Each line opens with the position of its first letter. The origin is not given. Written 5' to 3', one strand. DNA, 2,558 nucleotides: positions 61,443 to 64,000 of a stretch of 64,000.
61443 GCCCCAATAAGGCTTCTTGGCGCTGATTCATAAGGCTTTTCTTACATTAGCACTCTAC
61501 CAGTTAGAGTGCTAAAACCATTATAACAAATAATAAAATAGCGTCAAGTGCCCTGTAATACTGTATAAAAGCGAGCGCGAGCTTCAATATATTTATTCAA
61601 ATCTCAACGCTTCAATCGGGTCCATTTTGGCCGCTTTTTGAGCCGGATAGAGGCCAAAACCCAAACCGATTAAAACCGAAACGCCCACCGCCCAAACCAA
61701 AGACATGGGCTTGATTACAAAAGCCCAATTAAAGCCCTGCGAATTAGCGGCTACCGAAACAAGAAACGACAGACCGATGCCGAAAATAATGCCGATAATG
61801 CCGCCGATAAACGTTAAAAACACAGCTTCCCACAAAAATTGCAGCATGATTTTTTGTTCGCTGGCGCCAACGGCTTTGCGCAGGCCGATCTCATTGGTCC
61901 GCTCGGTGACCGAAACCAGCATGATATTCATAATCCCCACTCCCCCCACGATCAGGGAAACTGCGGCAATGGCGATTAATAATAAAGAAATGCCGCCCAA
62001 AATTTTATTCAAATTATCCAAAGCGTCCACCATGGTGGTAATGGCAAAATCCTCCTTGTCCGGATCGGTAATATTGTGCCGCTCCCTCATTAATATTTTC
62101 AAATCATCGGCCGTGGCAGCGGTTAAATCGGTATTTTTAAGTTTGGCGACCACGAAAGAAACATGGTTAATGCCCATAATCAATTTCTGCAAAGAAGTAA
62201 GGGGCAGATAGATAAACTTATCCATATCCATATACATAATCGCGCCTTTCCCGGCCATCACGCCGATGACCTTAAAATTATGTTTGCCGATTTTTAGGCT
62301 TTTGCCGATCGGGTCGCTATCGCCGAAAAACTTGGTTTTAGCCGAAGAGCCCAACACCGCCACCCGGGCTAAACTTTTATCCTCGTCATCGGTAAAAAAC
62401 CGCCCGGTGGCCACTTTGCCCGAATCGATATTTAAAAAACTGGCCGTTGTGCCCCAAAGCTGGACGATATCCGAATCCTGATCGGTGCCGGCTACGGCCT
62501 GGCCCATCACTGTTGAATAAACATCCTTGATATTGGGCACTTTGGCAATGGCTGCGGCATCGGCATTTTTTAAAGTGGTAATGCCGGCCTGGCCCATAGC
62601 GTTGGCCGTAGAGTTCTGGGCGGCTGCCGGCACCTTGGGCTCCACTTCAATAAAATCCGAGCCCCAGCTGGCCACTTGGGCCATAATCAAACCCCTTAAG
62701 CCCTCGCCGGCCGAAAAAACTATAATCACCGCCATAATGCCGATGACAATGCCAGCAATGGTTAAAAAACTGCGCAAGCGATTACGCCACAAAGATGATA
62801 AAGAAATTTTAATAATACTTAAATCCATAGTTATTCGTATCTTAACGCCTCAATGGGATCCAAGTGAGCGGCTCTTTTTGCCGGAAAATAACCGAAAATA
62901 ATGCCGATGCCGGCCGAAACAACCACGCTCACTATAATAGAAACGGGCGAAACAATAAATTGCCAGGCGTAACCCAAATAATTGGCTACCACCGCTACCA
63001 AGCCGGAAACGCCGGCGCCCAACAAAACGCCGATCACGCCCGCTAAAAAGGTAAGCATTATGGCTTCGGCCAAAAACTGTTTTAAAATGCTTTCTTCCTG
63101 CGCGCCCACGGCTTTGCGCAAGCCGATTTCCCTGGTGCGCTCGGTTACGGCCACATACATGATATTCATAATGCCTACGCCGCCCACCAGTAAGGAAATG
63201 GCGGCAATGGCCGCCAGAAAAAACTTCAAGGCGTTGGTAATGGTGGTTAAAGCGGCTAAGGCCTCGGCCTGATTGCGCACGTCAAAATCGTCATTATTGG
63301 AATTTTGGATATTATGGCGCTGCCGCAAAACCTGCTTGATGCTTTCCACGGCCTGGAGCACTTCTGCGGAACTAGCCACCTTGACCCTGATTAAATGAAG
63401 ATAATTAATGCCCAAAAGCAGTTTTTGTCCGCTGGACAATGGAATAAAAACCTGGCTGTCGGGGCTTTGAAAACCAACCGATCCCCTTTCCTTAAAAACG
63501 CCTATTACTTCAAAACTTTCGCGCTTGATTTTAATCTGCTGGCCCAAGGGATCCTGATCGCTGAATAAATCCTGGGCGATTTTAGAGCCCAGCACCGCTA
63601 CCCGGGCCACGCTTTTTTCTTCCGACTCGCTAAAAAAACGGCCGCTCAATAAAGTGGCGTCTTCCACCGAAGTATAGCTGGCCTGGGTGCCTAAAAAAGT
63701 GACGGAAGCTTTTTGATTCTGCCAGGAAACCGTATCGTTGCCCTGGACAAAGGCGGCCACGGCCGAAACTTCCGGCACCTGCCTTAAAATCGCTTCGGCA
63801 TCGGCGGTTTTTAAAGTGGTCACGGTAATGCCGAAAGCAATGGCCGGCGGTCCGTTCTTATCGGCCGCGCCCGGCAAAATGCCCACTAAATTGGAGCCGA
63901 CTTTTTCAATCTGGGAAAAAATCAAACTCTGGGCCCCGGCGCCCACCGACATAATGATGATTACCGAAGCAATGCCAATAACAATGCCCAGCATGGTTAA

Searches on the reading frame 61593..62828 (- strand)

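Call 73: search_protein_families(library=pfam, proteins=[window:61593-62828:-], max_evalue=0.00001)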
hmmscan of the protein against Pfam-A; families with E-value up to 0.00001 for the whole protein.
window:61593-62828:- (411 aa): 2 families
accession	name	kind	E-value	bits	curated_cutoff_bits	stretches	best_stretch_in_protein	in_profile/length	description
PF12704.14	MacB_PCD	-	2.6e-40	139.3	27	1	20-244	1-205/207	MacB-like periplasmic core domain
PF02687.27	FtsX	-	4.3e-23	82.1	25.5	1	286-404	2-120/120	FtsX-like permease C-terminal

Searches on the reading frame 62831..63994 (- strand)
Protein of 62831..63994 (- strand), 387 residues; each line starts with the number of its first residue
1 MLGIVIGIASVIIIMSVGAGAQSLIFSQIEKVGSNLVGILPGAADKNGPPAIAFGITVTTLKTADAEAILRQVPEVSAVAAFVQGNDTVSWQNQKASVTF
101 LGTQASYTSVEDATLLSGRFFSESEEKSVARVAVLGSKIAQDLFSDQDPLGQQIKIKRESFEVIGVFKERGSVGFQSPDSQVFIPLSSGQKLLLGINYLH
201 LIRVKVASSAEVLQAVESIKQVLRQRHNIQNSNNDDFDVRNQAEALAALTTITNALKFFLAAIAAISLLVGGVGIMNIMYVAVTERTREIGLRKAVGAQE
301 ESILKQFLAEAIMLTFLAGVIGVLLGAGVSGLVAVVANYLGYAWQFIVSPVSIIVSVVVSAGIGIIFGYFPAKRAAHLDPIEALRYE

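Call 73: search_protein_families(library=pfam, proteins=[window:62831-63994:-], max_evalue=0.00001)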
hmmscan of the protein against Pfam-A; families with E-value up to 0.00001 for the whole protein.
window:62831-63994:- (387 aa): 2 families
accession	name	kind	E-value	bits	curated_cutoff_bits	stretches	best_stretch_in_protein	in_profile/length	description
PF12704.14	MacB_PCD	-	3.9e-44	151.9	27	1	1-221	5-206/207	MacB-like periplasmic core domain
PF02687.27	FtsX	-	5.3e-21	75.3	25.5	1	262-380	2-120/120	FtsX-like permease C-terminal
